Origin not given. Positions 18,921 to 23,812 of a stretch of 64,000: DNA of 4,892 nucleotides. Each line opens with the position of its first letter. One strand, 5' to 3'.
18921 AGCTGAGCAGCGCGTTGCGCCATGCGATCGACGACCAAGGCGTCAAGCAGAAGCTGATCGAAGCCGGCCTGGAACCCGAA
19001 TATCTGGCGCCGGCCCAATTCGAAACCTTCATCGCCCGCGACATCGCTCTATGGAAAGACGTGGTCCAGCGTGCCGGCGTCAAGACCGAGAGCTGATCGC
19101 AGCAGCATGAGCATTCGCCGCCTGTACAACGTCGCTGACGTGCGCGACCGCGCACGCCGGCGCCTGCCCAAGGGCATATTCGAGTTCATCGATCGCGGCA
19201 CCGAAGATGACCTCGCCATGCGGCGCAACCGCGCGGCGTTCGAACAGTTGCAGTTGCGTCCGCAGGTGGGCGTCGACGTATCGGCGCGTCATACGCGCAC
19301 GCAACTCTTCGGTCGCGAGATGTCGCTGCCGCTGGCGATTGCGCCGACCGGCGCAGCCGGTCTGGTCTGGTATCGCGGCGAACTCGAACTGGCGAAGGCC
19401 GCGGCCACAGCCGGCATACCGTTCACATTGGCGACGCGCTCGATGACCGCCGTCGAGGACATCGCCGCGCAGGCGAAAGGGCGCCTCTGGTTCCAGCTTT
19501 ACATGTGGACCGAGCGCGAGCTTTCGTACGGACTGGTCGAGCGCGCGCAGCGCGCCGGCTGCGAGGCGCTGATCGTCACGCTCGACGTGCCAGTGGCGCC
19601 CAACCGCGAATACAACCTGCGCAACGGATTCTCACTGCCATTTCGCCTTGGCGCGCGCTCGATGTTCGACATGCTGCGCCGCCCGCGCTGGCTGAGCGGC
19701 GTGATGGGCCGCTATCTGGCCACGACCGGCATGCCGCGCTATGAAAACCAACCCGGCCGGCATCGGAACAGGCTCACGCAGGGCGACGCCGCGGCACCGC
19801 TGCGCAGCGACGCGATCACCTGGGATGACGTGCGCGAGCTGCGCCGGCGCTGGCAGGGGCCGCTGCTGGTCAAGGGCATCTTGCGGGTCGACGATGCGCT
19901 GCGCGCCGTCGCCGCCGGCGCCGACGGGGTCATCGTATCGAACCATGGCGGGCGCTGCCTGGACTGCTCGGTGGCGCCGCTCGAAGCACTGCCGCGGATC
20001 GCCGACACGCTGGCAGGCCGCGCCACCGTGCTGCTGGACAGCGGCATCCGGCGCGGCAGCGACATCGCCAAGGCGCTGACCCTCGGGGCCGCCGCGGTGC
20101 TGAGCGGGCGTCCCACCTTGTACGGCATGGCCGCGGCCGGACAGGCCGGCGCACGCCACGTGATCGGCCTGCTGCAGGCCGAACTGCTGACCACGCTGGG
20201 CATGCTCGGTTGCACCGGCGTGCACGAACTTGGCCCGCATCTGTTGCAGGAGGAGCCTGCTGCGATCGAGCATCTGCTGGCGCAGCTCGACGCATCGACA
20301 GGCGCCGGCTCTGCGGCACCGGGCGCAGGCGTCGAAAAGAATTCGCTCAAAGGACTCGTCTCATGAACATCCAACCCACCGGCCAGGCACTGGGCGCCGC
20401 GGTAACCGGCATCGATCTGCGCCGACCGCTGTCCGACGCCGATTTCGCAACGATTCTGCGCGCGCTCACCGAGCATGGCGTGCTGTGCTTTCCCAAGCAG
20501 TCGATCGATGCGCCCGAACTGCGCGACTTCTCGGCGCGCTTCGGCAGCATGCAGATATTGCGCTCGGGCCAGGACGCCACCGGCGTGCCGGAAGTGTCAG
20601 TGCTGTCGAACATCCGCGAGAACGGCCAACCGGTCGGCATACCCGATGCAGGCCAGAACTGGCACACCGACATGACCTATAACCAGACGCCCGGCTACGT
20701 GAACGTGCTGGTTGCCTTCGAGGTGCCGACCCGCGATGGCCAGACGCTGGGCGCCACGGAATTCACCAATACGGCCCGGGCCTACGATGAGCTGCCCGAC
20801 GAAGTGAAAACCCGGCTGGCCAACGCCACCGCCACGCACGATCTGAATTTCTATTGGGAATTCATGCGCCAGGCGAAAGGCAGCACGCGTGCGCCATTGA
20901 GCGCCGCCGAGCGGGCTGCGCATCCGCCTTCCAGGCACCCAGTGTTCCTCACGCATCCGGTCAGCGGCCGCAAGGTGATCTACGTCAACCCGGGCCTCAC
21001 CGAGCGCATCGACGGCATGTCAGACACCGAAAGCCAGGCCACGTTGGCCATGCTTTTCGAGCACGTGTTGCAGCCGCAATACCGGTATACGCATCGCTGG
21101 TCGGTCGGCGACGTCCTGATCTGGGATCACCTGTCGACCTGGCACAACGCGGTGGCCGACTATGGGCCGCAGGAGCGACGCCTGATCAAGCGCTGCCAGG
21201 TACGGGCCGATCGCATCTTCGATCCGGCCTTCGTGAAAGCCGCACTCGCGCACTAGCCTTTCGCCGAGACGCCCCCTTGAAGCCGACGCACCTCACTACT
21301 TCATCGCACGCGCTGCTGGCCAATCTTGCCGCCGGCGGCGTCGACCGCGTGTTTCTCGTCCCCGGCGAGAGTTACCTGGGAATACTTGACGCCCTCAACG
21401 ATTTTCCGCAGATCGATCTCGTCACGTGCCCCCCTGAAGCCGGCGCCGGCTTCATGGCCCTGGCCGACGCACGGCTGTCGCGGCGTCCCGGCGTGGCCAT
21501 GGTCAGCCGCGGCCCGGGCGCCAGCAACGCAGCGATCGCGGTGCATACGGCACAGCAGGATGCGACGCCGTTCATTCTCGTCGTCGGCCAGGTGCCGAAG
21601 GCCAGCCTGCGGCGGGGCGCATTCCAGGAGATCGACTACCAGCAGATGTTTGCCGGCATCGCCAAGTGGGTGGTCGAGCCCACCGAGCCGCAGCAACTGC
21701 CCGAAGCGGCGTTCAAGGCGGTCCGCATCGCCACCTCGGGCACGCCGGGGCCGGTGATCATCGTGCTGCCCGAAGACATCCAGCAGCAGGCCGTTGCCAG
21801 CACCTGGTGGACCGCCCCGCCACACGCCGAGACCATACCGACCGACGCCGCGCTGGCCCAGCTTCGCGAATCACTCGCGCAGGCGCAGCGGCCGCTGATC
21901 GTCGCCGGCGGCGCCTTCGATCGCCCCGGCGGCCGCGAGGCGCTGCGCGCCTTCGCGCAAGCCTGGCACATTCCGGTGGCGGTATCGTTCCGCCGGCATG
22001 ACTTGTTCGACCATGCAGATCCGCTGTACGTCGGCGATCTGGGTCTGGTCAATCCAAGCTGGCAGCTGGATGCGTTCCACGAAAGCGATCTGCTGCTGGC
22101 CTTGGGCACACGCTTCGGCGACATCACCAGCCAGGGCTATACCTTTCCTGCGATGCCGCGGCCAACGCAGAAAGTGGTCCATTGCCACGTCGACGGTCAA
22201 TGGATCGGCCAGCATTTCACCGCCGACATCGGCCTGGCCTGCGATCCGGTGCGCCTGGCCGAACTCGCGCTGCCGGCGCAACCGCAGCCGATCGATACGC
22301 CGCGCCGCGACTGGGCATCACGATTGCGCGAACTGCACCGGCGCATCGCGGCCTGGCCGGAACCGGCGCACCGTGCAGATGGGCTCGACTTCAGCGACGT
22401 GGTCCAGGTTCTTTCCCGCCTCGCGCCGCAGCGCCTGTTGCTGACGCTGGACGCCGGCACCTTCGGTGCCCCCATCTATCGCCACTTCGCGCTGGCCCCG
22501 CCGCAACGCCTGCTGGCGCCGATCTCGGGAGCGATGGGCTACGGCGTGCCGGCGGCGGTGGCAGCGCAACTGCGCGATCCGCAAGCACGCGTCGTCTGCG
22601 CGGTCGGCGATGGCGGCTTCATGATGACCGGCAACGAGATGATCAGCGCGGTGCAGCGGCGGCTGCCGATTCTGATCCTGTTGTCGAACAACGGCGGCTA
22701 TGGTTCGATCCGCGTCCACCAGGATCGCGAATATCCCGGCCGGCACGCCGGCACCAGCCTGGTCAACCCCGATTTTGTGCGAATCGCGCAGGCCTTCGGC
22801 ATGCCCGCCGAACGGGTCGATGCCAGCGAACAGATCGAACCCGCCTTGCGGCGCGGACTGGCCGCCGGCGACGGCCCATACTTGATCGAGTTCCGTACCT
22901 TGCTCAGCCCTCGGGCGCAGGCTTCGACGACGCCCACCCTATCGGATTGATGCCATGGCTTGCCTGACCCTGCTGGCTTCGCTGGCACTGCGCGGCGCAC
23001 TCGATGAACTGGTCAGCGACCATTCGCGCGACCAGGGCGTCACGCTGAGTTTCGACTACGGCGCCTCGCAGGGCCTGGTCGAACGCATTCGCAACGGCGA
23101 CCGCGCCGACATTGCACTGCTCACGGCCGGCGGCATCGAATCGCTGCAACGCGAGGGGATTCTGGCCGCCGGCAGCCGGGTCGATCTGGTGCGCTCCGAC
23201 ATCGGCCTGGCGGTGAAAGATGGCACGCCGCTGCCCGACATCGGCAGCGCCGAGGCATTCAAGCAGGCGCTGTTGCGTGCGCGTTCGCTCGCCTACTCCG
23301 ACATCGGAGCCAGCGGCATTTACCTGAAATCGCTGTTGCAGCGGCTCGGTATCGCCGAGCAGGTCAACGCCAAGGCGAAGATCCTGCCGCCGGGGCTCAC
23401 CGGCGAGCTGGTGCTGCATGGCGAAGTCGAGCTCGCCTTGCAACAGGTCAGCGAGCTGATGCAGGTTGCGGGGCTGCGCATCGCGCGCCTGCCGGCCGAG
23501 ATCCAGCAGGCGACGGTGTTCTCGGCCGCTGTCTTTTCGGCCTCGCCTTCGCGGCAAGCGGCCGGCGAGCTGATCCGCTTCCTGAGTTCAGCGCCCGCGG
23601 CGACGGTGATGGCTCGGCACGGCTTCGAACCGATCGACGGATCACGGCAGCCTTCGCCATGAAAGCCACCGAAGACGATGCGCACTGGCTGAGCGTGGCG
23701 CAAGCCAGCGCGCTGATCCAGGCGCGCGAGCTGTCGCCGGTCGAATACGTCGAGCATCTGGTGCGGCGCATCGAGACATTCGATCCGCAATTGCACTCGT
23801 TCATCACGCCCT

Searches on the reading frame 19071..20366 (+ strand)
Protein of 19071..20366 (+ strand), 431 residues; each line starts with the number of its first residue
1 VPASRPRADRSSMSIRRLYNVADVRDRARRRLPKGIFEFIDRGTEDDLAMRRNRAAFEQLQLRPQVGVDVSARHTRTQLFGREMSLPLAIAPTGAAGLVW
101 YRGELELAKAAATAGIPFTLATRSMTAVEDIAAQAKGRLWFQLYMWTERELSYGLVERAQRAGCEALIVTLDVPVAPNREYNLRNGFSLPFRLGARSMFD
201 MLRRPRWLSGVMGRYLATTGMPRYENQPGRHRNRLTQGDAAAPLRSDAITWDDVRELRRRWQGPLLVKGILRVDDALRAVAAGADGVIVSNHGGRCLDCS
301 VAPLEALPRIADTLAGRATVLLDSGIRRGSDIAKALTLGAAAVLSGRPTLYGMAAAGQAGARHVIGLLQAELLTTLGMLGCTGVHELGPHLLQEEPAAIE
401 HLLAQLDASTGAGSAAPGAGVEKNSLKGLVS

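Call 61: search_protein_families(library=pfam, proteins=[window:19071-20366:+], max_evalue=0.00001)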
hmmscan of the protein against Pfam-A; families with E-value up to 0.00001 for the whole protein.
window:19071-20366:+ (431 aa): 1 family
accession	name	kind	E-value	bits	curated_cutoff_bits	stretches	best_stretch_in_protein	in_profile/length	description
PF01070.24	FMN_dh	-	2.8e-130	434.9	24.9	1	28-393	1-349/350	FMN-dependent dehydrogenase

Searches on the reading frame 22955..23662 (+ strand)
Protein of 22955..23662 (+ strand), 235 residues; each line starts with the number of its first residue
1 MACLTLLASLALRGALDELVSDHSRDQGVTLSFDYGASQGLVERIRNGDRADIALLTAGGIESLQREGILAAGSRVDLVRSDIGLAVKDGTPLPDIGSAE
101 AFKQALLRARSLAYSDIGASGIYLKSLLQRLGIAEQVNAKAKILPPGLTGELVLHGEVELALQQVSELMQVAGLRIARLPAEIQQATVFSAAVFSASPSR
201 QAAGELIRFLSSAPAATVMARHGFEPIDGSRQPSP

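Call 61: search_protein_families(library=pfam, proteins=[window:22955-23662:+], max_evalue=0.00001)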
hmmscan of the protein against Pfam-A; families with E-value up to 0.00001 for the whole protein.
window:22955-23662:+ (235 aa): 1 family
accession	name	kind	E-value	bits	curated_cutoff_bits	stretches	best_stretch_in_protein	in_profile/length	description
PF13531.11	SBP_bac_11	-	4.4e-37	128.5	25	1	4-225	1-227/227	Bacterial extracellular solute-binding protein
